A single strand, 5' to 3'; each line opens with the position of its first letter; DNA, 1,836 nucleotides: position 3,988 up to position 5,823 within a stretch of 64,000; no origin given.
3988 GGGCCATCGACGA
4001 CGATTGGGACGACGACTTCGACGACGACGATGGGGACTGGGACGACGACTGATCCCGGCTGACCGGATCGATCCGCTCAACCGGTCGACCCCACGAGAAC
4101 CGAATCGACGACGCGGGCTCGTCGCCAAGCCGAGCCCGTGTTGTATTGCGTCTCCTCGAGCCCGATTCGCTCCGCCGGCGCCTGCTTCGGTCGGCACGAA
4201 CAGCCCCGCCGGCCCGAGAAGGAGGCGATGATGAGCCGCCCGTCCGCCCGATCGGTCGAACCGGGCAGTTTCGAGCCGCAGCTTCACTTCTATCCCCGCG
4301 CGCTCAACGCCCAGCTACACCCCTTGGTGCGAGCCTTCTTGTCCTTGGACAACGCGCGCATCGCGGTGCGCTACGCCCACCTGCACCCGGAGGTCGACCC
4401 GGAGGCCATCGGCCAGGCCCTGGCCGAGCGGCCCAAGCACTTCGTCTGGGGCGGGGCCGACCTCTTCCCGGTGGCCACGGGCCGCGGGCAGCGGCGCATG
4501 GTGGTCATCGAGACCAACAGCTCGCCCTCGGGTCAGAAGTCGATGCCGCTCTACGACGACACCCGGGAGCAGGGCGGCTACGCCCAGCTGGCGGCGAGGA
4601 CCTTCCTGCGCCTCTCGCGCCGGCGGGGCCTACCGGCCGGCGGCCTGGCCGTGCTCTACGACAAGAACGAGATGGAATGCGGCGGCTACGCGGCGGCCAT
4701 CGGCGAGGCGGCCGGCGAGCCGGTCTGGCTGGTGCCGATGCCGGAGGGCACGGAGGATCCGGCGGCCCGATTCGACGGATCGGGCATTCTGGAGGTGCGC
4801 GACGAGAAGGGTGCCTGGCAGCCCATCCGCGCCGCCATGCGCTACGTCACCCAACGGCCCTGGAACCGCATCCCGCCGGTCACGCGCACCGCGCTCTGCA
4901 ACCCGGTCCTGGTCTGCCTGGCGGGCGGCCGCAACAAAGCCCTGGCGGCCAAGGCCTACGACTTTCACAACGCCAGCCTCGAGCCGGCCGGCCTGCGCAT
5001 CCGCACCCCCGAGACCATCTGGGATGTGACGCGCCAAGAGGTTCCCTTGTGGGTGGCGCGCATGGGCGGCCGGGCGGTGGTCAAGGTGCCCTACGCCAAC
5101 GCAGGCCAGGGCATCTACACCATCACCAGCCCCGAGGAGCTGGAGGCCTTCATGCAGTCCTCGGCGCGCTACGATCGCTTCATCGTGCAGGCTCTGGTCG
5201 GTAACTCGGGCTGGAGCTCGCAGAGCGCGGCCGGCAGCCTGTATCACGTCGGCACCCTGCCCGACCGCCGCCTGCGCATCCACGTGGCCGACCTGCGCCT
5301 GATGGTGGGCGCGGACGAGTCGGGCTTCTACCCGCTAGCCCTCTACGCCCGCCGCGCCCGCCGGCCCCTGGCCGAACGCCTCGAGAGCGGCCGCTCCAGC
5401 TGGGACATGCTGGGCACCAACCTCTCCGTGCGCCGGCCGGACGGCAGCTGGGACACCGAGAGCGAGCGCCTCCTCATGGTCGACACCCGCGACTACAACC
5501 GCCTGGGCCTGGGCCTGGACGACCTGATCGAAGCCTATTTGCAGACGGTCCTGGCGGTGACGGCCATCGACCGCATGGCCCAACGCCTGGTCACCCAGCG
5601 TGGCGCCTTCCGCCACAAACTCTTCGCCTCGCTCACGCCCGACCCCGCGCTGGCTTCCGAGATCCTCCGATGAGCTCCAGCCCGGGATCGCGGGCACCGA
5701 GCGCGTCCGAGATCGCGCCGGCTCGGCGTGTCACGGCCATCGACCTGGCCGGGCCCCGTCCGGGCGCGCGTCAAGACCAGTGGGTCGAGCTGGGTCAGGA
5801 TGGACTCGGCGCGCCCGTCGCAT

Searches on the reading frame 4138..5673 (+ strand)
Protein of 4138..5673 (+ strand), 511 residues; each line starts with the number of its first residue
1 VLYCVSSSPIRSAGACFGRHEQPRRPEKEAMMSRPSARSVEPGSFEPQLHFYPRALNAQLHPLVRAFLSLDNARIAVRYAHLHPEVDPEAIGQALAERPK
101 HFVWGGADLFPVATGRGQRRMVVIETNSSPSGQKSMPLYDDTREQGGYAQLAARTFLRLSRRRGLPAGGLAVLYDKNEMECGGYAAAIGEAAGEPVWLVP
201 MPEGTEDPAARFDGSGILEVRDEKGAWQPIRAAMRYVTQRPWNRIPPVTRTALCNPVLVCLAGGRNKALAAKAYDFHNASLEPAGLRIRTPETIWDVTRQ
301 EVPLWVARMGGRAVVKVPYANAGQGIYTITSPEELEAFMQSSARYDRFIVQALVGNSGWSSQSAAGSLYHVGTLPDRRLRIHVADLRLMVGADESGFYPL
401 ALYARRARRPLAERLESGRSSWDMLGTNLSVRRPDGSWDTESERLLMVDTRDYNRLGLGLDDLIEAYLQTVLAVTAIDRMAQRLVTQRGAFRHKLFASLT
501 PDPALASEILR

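Call 6: search_protein_families(library=pfam, proteins=[window:4138-5673:+], max_evalue=0.01)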
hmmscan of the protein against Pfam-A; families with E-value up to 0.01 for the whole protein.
window:4138-5673:+ (511 aa): 0 families

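Call 9: search_protein_families(library=pfam, proteins=[window:4231-5673:+], max_evalue=0.1)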
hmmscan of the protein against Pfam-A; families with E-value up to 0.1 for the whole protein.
window:4231-5673:+ (480 aa): 0 families

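Call 10: search_protein_families(library=ncbifam, proteins=[window:4231-5673:+], max_evalue=0.1)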
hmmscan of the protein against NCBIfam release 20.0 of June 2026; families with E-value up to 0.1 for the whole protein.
window:4231-5673:+ (480 aa): 0 families

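Call 21: find_homologous_proteins(query=window:4231-5670:+, max_evalue=0.001)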
Query window:4231-5670:+ (480 aa): 3241 proteins with E <= 0.001 among 8000 candidates; the best 120 are listed.
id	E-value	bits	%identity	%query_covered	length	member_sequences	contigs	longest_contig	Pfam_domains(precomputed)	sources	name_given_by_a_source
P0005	0.0e+0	1086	100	100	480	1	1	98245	-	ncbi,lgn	-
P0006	6.2e-265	897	83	99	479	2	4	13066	-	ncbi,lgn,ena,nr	ncbi:MAG: hypothetical protein H6648_11535 [Caldilineae bacterium]|nr:hypothetical protein [Chlorofl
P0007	3.8e-254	862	78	99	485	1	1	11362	-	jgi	jgi:hypothetical protein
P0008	6.1e-230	782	73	99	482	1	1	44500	-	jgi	-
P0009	6.2e-229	779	72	99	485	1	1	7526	-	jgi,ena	-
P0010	4.9e-224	763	71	99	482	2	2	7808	-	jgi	jgi:hypothetical protein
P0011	4.4e-220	750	70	99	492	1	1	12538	-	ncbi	-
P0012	3.2e-216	737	70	99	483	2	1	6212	-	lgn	-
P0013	1.8e-214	731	67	100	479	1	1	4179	-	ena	-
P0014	2.8e-213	727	67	99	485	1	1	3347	-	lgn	-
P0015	1.3e-212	725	69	100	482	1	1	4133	-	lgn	-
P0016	2.4e-212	724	67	99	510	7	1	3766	-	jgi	jgi:hypothetical protein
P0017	1.5e-211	721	66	99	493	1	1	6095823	-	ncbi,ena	-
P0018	2.2e-211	721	67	99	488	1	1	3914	-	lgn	-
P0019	2.2e-210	718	67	98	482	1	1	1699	-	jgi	jgi:hypothetical protein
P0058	2.5e-204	698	62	99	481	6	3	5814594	-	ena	-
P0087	3.1e-202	691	65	98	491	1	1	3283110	-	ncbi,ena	-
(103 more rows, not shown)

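Call 22: find_encoding_contigs(protein=P0017, flank=8000, max_places=1)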
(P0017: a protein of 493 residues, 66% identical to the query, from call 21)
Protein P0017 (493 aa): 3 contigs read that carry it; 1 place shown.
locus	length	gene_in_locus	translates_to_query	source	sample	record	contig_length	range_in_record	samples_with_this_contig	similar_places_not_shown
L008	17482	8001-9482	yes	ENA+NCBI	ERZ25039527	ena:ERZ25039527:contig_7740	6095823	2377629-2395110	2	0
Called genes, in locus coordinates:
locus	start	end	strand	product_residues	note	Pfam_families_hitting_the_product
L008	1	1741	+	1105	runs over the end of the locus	PF00501:AMP-binding, PF13193:AMP-binding_C, PF00550:PP-binding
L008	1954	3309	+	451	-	PF01520:Amidase_3, PF01832:Glucosaminidase (weak)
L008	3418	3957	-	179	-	PF03364:Polyketide_cyc (weak)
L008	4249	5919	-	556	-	PF00528:BPD_transp_1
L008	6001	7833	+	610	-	-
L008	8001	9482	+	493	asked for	-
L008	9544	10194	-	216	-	PF12900:Pyridox_ox_2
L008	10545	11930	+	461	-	PF13432:TPR_16 (faint), PF07719:TPR_2 (faint), PF13424:TPR_12 (faint), PF13428:TPR_14 (faint), PF13176:TPR_7 (faint), PF00515:TPR_1 (faint)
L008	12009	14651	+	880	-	PF05226:CHASE2, PF00990:GGDEF, PF00563:EAL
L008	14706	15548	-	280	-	PF06051:DUF928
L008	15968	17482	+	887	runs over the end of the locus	PF05860:TPS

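Call 23: find_encoding_contigs(protein=P0058, flank=8000, max_places=1)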
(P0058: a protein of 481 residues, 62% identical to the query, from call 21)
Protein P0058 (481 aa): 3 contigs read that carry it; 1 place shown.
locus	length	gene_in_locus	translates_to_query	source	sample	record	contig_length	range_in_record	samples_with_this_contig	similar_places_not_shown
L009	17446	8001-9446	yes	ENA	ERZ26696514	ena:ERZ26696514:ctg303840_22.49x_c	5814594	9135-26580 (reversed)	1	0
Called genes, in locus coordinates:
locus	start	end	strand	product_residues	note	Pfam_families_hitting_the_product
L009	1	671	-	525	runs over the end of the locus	PF00884:Sulfatase, PF01663:Phosphodiest (faint), PF16347:SGSH_C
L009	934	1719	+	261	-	PF12146:Hydrolase_4, PF00561:Abhydrolase_1, PF12697:Abhydrolase_6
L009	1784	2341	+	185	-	PF00440:TetR_N, PF13305:TetR_C_33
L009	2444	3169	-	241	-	PF03476:MOSC_N, PF03473:MOSC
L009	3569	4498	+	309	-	-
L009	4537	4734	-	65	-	-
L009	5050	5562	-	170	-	-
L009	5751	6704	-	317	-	PF00106:adh_short, PF01370:Epimerase (faint), PF08659:KR, PF13561:adh_short_C2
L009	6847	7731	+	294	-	PF06719:AraC_N, PF00165:HTH_AraC, PF12833:HTH_18, PF00165:HTH_AraC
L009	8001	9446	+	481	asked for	-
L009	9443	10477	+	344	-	PF24827:AstE_AspA_cat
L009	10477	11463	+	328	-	PF02951:GSH-S_N, PF02955:GSH-S_ATP, PF08443:RimK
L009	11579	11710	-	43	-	-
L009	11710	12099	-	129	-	PF00903:Glyoxalase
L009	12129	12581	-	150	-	PF07606:DUF1569 (weak)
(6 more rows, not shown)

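Call 24: find_encoding_contigs(protein=P0087, flank=8000, max_places=1)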
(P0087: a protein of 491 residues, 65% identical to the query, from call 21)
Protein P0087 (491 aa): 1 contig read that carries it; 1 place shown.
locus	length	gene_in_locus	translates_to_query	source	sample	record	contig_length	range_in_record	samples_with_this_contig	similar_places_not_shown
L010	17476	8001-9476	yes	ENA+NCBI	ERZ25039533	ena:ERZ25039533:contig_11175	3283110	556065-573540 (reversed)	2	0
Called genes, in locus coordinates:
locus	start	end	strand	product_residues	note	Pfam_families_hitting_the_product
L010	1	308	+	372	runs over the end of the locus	PF13439:Glyco_transf_4, PF13579:Glyco_trans_4_4, PF00534:Glycos_transf_1, PF13692:Glyco_trans_1_4, PF13524:Glyco_trans_1_2 (weak)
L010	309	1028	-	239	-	-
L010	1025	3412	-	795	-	-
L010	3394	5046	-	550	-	-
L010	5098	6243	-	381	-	-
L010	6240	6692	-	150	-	PF14102:Caps_synth_CapC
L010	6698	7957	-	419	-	PF08245:Mur_ligase_M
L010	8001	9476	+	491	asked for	-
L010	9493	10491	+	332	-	-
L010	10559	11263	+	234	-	PF03412:Peptidase_C39 (faint), PF13529:Peptidase_C39_2 (weak)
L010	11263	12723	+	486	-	PF14401:RLAN, PF02655:ATP-grasp_3 (faint), PF08443:RimK (weak)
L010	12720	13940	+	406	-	PF04107:GCS2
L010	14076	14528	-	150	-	PF00571:CBS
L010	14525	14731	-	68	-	-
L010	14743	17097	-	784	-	PF02190:LON_substr_bdg, PF00004:AAA, PF07728:AAA_5 (weak), PF22667:Lon_lid, PF05362:Lon_C, PF13541:ChlI (weak)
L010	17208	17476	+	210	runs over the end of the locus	-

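Call 37: search_solved_structures(query=A2, max_evalue=1, show_alignments=2)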
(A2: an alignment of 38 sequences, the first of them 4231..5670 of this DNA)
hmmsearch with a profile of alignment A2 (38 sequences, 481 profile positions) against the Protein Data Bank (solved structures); distinct sequences matched with E-value up to 1: 1.
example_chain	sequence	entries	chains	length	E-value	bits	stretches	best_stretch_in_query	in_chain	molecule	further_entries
6aqe_A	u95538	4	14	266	0.2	13.2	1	37-80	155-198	molecule A | PPK2 domain-containing protein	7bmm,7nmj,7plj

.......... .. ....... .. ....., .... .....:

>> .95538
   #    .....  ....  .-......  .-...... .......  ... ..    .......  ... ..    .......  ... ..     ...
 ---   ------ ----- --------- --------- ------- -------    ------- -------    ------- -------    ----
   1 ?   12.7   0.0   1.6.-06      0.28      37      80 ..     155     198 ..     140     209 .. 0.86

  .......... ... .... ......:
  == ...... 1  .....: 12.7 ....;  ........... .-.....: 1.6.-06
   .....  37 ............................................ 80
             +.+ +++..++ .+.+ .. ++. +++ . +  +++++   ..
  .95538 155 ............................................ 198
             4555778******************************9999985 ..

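Call 45: predict_structure(alignment_id=A2)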
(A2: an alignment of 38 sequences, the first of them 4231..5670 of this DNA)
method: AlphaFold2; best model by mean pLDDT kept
length: 480 residues; sequences in the alignment: 38
mean_pLDDT: 81.4   pTM: 0.88
mean pLDDT of the five models: 81.4, 80.0, 79.9, 79.9, 74.6
residues with pLDDT >= 90: 168; 70-90: 216; 50-70: 86; < 50: 10
segments of 3 or more residues with pLDDT < 50: 99-103
pLDDT, mean of each block of 10 residues (from residue 1): 81 78 64 88 95 94 94 87 83 70 59 76 91 94 83 92 95 85 95 95 76 78 72 70 93 93 89 92 78 75 90 83 80 73 69 83 91 76 72 63 61 58 78 95 92 79 77 72
secondary structure, 60 per line:
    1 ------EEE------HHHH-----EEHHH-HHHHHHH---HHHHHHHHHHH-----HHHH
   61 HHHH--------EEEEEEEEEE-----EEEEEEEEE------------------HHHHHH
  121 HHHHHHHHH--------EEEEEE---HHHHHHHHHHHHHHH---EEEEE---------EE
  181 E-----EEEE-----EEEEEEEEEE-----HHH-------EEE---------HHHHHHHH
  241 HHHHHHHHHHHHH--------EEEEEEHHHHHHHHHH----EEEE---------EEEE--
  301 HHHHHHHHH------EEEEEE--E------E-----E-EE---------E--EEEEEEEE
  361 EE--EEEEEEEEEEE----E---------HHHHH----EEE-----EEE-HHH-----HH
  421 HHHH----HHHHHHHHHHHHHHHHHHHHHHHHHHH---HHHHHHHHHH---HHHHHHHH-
elements in order: E7-9 H16-19 H31-37 H41-51 H57-64 E73-82 E88-96 H115-129 E138-143 H147-161 E165-169 E179-181 E187-190 E196-205 E221-223 H233-253 E262-267 H268-277 E282-285 E295-298 H301-309 E316-321 E353-362 E365-375 H390-394 E399-401 E407-409 H419-424 H429-455 H459-468 H472-479

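Call 52: fold_search(model_id=the predicted structure, library=pdb)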
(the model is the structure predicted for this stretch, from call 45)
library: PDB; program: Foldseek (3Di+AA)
matches with E <= 10: 558; with E <= 0.001: 24
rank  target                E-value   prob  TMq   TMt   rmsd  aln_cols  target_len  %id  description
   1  2io7_B                3.6e-08  1.00  0.33  0.28  13.5       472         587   12  E. coli Bifunctional glutathionylspermidine synthetase/amidase Incomplex with Mg2+ and AMPPNP (released 2006-12-12)
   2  8fbz_A                1.0e-07  1.00  0.39  0.41  15.2       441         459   14  Crystal Structure of apo human Glutathione Synthetase Y270E (released 2024-05-08)
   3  2io9_A                2.1e-07  1.00  0.33  0.27  13.8       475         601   12  E. coli Bifunctional glutathionylspermidine synthetase/amidase Incomplex with Mg2+ ,GSH and ADP (released 2006-12-12)
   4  2hgs                  2.3e-07  1.00  0.38  0.39  15.2       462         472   13  HUMAN GLUTATHIONE SYNTHETASE (released 1999-06-22)
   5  1m0w_A                2.4e-06  1.00  0.39  0.39  11.6       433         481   12  Yeast Glutathione Synthase Bound to gamma-glutamyl-cysteine, AMP-PNP and 2 Magnesium Ions (released 2002-12-11)
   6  5oes_F                6.9e-06  1.00  0.38  0.41  15.3       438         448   12  The structure of a glutathione synthetase (StGSS1) from Solanum tuberosum in ADP and y-EC bound closed conformation. (released 2018-04-25)
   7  5oes_A                7.3e-06  1.00  0.38  0.41  15.1       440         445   12  The structure of a glutathione synthetase (StGSS1) from Solanum tuberosum in ADP and y-EC bound closed conformation. (released 2018-04-25)
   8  5oes_D                7.3e-06  1.00  0.38  0.40  15.4       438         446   12  The structure of a glutathione synthetase (StGSS1) from Solanum tuberosum in ADP and y-EC bound closed conformation. (released 2018-04-25)
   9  5oet_A                8.2e-06  1.00  0.38  0.43  13.1       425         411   10  The structure of a glutathione synthetase like-effector (GSS30) from Globodera pallida in apoform. (released 2018-04-25)
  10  3kal_A                8.7e-06  1.00  0.37  0.37  15.1       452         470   12  Structure of homoglutathione synthetase from Glycine max in closed conformation with homoglutathione, ADP, a sulfate i (released 2009-12-22)
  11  5oes_B                9.2e-06  1.00  0.38  0.41  15.3       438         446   12  The structure of a glutathione synthetase (StGSS1) from Solanum tuberosum in ADP and y-EC bound closed conformation. (released 2018-04-25)
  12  5oes_E                9.7e-06  1.00  0.39  0.42  14.9       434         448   13  The structure of a glutathione synthetase (StGSS1) from Solanum tuberosum in ADP and y-EC bound closed conformation. (released 2018-04-25)
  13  5oet_B                1.2e-05  1.00  0.38  0.42  11.9       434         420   10  The structure of a glutathione synthetase like-effector (GSS30) from Globodera pallida in apoform. (released 2018-04-25)
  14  5oes_C                1.4e-05  1.00  0.39  0.41  13.2       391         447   11  The structure of a glutathione synthetase (StGSS1) from Solanum tuberosum in ADP and y-EC bound closed conformation. (released 2018-04-25)
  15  8evz_C                7.1e-05  0.99  0.25  0.35  13.7       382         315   16  DdlB from Pseudomonas aeruginosa PAO1 in complex with ADP and phosphorylated D-cycloserine (released 2023-08-30)
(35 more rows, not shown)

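Call 55: find_encoding_contigs(protein=P0006, flank=10000, max_places=2)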
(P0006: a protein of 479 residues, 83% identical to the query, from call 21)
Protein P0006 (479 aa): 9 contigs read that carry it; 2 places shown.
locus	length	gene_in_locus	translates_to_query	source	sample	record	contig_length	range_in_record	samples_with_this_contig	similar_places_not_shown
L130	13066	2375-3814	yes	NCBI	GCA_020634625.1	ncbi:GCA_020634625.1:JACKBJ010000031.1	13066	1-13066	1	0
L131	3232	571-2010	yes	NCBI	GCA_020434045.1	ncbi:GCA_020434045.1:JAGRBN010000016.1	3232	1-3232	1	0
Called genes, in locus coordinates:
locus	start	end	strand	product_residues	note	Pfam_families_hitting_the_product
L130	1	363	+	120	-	PF00825:Ribonuclease_P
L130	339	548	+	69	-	PF01809:YidD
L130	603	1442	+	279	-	PF02096:60KD_IMP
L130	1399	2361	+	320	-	PF14804:Jag_N, PF01424:R3H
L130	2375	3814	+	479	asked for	-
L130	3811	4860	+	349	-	PF24827:AstE_AspA_cat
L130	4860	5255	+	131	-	-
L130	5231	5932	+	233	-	PF02955:GSH-S_ATP, PF08443:RimK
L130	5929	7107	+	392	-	PF18030:Rimk_N, PF02655:ATP-grasp_3, PF08443:RimK, PF02955:GSH-S_ATP, PF02080:TrkA_C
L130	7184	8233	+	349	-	PF24827:AstE_AspA_cat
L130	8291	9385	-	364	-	PF13449:Phytase-like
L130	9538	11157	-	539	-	PF13449:Phytase-like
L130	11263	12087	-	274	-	-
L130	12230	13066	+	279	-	PF04072:LCM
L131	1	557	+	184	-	PF01424:R3H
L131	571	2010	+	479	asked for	-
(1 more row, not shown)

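Call 56: find_encoding_contigs(protein=P0008, flank=10000, max_places=2)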
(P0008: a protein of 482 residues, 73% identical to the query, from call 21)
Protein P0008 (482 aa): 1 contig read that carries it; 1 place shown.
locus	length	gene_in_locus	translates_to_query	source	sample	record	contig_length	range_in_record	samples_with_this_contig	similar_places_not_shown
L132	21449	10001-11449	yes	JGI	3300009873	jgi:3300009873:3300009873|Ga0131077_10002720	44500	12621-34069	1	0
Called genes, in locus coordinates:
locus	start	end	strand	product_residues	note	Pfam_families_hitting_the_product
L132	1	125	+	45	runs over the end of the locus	-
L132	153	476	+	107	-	-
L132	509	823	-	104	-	-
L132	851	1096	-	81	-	-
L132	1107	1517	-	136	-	-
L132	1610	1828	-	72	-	-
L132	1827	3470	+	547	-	PF08309:LVIVD, PF22544:HYDIN_VesB_CFA65-like_Ig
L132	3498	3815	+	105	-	PF00578:AhpC-TSA (weak), PF08534:Redoxin (weak)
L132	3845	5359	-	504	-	PF24096:DUF7379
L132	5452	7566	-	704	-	PF19973:TCAD7, PF12770:CHAT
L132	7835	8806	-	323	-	-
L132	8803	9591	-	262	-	-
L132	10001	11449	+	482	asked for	-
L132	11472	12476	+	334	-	PF24827:AstE_AspA_cat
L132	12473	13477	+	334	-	PF02951:GSH-S_N, PF08443:RimK, PF02955:GSH-S_ATP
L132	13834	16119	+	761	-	-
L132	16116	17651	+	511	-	PF03601:Cons_hypoth698, PF06537:DHOR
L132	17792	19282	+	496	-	PF13439:Glyco_transf_4 (weak), PF13692:Glyco_trans_1_4 (weak)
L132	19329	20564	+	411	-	PF13579:Glyco_trans_4_4, PF13439:Glyco_transf_4, PF20706:GT4-conflict, PF00534:Glycos_transf_1, PF13692:Glyco_trans_1_4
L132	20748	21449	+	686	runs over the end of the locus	PF05694:SBP56 (faint), PF08309:LVIVD (weak), PF09826:Beta_propel (faint), PF08309:LVIVD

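Call 98: search_protein_families(library=padloc, proteins=[window:4231-5673:+], max_evalue=0.001)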
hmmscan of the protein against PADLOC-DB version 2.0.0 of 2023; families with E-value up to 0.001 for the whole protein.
window:4231-5673:+ (480 aa): 0 families
